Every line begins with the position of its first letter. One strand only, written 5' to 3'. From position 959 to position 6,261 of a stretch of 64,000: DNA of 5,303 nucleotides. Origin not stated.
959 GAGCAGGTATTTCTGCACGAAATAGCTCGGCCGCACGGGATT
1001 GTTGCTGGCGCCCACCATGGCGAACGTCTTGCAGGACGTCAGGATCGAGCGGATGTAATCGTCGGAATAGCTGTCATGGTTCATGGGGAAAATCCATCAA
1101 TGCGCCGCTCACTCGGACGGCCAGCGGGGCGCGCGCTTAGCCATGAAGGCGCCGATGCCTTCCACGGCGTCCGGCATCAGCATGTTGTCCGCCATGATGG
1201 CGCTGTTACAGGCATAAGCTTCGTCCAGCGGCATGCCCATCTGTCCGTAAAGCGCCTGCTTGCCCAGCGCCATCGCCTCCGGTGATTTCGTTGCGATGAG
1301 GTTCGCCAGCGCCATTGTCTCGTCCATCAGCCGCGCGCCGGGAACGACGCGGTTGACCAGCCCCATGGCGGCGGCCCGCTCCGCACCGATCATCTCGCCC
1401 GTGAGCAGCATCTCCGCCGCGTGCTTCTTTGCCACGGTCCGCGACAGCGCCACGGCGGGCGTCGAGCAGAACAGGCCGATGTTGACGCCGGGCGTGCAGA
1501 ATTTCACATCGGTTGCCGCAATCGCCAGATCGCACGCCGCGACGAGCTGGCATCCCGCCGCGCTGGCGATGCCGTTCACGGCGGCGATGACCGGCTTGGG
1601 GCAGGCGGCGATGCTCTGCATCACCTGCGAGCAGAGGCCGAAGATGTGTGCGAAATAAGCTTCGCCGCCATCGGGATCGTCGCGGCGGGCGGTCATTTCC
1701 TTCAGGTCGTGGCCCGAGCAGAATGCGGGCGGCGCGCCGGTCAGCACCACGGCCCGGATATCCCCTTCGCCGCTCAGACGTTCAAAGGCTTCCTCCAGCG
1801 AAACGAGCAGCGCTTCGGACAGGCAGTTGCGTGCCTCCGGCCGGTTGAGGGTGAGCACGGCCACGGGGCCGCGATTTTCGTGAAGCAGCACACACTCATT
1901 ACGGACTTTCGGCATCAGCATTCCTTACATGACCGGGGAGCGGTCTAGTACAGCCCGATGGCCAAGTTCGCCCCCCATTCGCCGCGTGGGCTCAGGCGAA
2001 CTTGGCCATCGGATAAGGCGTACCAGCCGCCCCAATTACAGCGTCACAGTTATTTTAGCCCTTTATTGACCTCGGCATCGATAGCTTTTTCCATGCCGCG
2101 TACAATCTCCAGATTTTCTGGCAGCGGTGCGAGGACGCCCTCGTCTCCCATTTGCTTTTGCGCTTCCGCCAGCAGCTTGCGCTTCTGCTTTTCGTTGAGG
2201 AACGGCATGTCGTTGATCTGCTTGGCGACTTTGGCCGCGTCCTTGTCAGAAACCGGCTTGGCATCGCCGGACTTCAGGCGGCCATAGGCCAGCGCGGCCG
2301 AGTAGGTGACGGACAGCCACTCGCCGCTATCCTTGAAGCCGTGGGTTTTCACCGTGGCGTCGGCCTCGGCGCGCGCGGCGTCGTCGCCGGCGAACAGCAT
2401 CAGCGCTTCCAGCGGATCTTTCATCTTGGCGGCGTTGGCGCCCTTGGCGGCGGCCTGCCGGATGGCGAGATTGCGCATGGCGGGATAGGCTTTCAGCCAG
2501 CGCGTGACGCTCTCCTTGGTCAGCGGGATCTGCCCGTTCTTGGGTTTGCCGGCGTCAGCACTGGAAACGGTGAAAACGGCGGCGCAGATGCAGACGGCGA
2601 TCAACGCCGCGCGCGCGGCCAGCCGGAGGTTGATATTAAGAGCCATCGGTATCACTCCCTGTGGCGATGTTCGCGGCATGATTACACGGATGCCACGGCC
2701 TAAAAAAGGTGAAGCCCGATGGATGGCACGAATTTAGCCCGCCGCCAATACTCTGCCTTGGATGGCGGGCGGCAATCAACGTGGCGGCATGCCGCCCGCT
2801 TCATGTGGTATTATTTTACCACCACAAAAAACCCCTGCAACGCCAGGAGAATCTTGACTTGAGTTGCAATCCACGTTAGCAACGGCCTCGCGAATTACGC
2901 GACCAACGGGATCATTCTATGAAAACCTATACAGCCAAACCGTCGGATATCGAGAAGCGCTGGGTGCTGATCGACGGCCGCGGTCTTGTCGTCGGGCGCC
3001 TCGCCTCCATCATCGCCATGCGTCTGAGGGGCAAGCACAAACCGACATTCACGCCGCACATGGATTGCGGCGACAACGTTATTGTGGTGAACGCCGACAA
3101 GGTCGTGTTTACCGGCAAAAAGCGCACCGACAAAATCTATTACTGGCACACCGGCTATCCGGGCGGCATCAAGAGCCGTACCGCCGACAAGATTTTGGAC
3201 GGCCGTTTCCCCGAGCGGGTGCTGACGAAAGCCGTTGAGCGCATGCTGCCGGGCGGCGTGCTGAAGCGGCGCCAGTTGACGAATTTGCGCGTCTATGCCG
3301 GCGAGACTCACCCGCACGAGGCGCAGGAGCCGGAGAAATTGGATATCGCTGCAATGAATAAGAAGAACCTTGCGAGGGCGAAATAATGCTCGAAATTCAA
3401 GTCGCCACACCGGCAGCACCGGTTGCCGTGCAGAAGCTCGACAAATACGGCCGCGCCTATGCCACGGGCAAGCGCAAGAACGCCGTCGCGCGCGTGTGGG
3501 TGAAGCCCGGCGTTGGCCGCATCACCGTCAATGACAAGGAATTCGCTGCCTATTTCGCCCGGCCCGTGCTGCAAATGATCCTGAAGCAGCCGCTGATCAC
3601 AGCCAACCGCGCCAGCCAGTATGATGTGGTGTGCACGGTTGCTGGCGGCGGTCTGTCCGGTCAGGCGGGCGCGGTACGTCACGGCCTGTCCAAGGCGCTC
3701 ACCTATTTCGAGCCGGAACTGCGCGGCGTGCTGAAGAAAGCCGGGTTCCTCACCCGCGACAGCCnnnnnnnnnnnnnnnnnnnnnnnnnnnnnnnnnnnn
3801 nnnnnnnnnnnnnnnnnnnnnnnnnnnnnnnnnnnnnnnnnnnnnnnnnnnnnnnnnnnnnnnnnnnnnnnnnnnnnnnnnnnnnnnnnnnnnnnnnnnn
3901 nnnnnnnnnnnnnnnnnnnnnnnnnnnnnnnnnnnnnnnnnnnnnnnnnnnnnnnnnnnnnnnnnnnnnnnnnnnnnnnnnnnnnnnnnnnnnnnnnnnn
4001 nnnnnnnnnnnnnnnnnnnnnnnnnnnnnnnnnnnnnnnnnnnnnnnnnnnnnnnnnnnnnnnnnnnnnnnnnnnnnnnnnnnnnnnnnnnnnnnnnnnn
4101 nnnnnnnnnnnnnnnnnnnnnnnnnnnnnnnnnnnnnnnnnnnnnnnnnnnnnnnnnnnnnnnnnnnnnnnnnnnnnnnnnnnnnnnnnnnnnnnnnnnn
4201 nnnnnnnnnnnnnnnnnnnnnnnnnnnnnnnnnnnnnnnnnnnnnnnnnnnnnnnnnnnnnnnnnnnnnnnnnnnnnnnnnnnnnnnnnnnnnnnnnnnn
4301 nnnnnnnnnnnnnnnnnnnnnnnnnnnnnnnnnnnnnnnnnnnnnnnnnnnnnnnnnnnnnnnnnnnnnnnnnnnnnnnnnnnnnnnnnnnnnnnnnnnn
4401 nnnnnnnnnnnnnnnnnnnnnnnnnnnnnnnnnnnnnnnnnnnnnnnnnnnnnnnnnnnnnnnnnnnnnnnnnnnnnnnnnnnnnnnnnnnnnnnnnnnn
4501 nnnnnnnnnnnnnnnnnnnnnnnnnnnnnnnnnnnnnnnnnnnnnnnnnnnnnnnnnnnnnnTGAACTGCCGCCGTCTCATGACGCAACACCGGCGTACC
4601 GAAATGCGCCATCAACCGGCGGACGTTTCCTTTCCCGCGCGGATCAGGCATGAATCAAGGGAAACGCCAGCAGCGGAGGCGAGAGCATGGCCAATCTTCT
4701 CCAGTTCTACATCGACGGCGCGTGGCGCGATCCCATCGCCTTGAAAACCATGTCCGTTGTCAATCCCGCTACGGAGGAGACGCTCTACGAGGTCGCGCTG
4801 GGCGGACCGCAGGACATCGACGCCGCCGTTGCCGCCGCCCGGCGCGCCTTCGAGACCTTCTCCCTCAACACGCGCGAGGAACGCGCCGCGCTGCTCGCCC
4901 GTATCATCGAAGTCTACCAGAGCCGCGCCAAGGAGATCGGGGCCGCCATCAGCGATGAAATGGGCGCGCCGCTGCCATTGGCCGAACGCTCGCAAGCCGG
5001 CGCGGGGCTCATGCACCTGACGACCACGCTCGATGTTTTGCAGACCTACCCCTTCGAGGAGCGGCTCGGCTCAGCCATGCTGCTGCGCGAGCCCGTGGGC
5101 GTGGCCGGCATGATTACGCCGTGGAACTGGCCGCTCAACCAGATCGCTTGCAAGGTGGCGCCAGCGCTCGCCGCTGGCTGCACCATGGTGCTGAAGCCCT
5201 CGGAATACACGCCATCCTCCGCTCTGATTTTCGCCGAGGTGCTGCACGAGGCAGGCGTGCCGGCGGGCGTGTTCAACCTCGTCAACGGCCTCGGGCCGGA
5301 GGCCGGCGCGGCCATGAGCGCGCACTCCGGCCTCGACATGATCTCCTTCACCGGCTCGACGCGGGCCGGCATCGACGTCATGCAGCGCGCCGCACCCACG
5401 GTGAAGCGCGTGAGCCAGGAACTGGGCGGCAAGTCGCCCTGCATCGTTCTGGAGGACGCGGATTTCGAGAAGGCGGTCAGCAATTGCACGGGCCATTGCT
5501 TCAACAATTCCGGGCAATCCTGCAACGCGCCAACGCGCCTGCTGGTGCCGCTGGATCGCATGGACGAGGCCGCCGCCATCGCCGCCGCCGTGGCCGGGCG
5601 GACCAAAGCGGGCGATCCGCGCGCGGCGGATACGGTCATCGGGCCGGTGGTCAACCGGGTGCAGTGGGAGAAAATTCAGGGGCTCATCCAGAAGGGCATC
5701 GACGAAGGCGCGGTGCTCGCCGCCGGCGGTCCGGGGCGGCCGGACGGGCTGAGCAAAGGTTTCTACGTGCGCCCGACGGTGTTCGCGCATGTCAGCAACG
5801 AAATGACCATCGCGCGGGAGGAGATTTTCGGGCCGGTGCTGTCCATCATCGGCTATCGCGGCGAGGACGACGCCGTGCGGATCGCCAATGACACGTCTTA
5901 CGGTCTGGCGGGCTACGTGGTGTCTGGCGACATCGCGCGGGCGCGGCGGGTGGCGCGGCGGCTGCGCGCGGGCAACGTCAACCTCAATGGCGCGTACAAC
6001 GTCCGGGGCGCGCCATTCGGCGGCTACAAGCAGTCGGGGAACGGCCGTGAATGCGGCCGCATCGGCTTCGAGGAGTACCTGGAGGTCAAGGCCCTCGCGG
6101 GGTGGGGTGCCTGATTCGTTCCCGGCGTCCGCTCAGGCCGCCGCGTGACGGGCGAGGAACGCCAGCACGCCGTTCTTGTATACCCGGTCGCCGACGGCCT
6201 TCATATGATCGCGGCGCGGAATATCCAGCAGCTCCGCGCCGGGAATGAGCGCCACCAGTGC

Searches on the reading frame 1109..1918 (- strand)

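Call 93: search_protein_families(library=pfam, proteins=[window:1109-1918:-], max_evalue=0.00001)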
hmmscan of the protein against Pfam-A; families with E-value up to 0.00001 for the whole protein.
window:1109-1918:- (269 aa): 2 families
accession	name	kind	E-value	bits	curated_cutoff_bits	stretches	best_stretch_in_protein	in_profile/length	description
PF00378.25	ECH_1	-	7.4e-55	186.4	27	1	17-267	4-249/251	Enoyl-CoA hydratase/isomerase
PF16113.10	ECH_2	-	3.9e-31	109.2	27.2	1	20-205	2-185/335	Enoyl-CoA hydratase/isomerase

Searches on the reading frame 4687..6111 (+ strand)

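Call 83: search_protein_families(library=ncbifam, proteins=[L084:1354-3582:+, L084:3593-8038:+, L084:8038-8559:+, L084:8960-9682:+, L084:851-1228:+], max_evalue=0.00001)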
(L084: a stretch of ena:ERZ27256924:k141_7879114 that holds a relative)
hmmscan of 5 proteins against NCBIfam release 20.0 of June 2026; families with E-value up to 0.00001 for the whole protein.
L084:1354-3582:+ (743 aa): 20 families
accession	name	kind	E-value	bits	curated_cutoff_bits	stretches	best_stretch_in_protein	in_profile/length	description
TIGR01783.1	TonB-siderophor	subfamily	1.6e-36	126.2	223.5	1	123-726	10-634/649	TonB-dependent siderophore receptor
NF041535.1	TonB_rec_PqqU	equivalog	1e-20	73.6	1200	1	180-328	93-244/676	TonB-dependent receptor PqqU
NF010010.0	PRK13483.1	equivalog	5.5e-20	70.9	927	2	429-711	362-637/660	ligand-gated channel protein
NF050067.1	TonBEntbctnRecCfrA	equivalog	2e-19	69.4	1200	1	433-730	386-681/698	TonB-dependent ferric enterobactin receptor CfrA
TIGR01779.1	TonB-B12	equivalog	1.9e-15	56.5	599.7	1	165-398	102-312/614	TonB-dependent vitamin B12 receptor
NF010038.0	PRK13513.1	equivalog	3e-15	55.8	942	2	188-219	135-166/659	ligand-gated channel protein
TIGR01786.1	TonB-hemlactrns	subfamily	1.1e-14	53.8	323.75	1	422-725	383-699/719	TonB-dependent hemoglobin/transferrin/lactoferrin family receptor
TIGR01785.1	TonB-hemin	subfamily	2.5e-13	49.4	316.85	1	182-722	93-665/677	TonB-dependent heme/hemoglobin receptor family protein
NF053590.1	TonB_dep_TOL0244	equivalog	1.4e-12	47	645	1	184-251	106-172/604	TOL_0244 family TonB-dependent receptor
NF041676.1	FecA_OM_dicitr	equivalog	1.4e-12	46.4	1100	1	165-680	195-701/773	TonB-dependent Fe(3+) dicitrate receptor FecA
NF010012.0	PRK13486.1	equivalog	9.4e-12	44.1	924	1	178-219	120-159/696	TonB-dependent receptor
NF007478.2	PRK10064.1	equivalog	2.7e-10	39.2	745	1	130-218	61-158/663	catecholate siderophore receptor CirA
NF049946.1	TonB_dep_CU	exception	4.9e-09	35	700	0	166-218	117-170/683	TonB-dependent receptor, CU motif-type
NF010011.0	PRK13484.1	equivalog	8.7e-09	34.2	1197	1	179-224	122-163/682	IreA family TonB-dependent siderophore receptor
NF007926.1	PRK10641.1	equivalog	1.4e-08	33.8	836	1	165-239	101-173/617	TonB-dependent vitamin B12 receptor BtuB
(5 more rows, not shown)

L084:3593-8038:+ (1482 aa): 9 families
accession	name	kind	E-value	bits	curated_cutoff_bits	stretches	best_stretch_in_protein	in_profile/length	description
NF004644.0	PRK05989.2-2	equivalog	0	1707.5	1248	1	5-1473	5-1285/1289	cobaltochelatase subunit CobN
NF004645.0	PRK05989.2-3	equivalog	2.2e-204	681.5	1619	1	437-1393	487-1457/1597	cobaltochelatase subunit CobN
TIGR02025.1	BchH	equivalog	6.2e-167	557.4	829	3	910-1377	820-1267/1271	magnesium chelatase subunit H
NF009140.0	PRK12493.1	equivalog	2.9e-155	519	1300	2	913-1377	864-1305/1313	magnesium chelatase subunit H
TIGR02257.1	cobalto_cobN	equivalog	1.3e-150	503.6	822.05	2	936-1372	813-1222/1226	cobaltochelatase subunit CobN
NF004646.0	PRK05989.2-4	equivalog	6.8e-135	451.1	1468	3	920-1374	802-1236/1277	cobaltochelatase subunit CobN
NF008973.0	PRK12321.1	equivalog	5.3e-133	445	1235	1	495-1360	347-1090/1105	cobaltochelatase subunit CobN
NF009942.0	PRK13405.1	equivalog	6.4e-133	444.7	1166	1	489-1377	406-1237/1245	magnesium chelatase subunit H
NF004643.0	PRK05989.2-1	equivalog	2.7e-105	353.4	1926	1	439-1375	250-1154/1184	cobaltochelatase subunit CobN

L084:8038-8559:+ (174 aa): 0 families

L084:8960-9682:+ (241 aa): 5 families
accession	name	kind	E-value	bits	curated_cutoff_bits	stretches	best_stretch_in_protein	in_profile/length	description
TIGR02797.1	exbB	equivalog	2.4e-89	298.7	206.2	1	11-220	1-211/211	tonB-system energizer ExbB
NF007722.0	PRK10414.1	equivalog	1e-78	264.2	402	1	6-230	6-232/244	tol-pal system-associated acyl-CoA thioesterase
TIGR02796.1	tolQ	equivalog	3e-46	157.9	221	1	13-216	3-212/216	protein TolQ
NF008066.0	PRK10801.1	equivalog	8.4e-24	84.3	403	1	13-201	7-200/230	Tol-Pal system protein TolQ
TIGR02805.1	exbB2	equivalog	9.8e-13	48.4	135.35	1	121-201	48-128/138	TonB-system energizer ExbB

L084:851-1228:+ (126 aa): 0 families
